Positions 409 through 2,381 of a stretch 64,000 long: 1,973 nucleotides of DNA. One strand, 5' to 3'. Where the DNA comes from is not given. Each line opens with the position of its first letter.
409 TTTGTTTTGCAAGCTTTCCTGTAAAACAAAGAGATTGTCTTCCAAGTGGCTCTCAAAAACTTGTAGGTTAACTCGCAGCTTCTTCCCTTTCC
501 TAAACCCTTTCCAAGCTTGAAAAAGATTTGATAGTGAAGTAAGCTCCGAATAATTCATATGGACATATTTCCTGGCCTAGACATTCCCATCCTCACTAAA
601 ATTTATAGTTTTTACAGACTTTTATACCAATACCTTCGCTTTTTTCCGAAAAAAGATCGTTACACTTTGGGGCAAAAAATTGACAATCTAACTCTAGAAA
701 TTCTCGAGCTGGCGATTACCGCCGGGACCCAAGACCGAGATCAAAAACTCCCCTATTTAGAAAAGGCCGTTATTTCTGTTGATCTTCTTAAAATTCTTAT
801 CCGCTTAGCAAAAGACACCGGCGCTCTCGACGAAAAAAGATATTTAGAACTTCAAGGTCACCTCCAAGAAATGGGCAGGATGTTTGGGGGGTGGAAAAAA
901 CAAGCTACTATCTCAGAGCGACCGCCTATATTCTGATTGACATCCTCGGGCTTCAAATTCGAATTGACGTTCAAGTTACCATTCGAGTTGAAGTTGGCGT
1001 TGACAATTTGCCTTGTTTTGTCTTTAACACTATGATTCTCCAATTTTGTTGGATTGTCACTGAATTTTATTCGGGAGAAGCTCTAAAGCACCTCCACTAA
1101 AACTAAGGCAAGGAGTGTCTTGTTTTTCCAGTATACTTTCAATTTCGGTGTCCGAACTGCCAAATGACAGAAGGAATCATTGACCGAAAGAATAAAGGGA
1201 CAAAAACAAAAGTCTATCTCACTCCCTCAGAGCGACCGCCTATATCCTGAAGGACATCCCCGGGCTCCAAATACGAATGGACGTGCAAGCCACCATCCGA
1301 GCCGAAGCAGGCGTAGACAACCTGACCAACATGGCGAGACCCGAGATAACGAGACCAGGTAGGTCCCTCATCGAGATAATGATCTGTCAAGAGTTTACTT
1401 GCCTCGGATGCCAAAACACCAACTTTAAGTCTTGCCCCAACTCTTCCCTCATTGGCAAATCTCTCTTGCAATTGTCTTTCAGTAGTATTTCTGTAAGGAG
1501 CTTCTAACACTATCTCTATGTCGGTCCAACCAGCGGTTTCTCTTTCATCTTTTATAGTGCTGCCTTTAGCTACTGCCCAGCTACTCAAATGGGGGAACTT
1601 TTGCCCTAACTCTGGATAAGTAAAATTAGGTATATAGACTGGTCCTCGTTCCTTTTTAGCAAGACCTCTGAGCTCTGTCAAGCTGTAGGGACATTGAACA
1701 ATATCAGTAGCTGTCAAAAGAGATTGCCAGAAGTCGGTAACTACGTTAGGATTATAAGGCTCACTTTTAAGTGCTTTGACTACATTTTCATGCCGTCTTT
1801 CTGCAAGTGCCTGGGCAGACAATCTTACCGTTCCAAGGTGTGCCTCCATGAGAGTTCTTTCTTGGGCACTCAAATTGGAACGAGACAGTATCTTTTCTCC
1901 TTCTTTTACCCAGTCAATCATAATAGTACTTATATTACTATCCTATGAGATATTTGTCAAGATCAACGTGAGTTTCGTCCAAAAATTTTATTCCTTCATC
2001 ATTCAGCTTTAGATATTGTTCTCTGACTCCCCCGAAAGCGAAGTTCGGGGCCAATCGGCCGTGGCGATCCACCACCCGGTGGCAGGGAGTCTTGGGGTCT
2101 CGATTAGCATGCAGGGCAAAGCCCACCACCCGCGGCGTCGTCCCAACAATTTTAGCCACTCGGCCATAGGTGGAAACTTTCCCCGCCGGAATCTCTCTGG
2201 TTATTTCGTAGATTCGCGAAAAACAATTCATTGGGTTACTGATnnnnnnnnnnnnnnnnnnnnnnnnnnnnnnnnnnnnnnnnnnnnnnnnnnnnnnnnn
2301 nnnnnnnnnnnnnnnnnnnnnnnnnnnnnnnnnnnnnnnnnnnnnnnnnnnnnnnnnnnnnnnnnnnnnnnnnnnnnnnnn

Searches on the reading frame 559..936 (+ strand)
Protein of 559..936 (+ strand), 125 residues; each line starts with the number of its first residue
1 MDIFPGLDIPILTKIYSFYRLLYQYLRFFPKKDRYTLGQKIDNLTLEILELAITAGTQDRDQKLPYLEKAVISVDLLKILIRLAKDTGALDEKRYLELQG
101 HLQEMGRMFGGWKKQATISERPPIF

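Call 51: search_protein_families(library=pfam, proteins=[window:559-936:+])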
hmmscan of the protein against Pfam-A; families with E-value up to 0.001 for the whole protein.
window:559-936:+ (125 aa): 2 families
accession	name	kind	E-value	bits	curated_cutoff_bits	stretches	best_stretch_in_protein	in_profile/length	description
PF22296.2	bAvd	-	3.6e-19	69.7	40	1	12-115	4-106/107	bAvd-like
PF05635.17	23S_rRNA_IVP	-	5.9e-05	23.7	33.8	1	11-109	5-104/106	23S rRNA-intervening sequence protein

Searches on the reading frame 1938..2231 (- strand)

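Call 51: search_protein_families(library=pfam, proteins=[window:1938-2231:-])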
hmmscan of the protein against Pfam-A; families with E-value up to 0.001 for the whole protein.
window:1938-2231:- (97 aa): 1 family
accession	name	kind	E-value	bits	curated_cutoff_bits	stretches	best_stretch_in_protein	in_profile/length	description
PF01035.26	DNA_binding_1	-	1e-18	67.4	27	1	4-81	3-81/81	6-O-methylguanine DNA methyltransferase, DNA binding domain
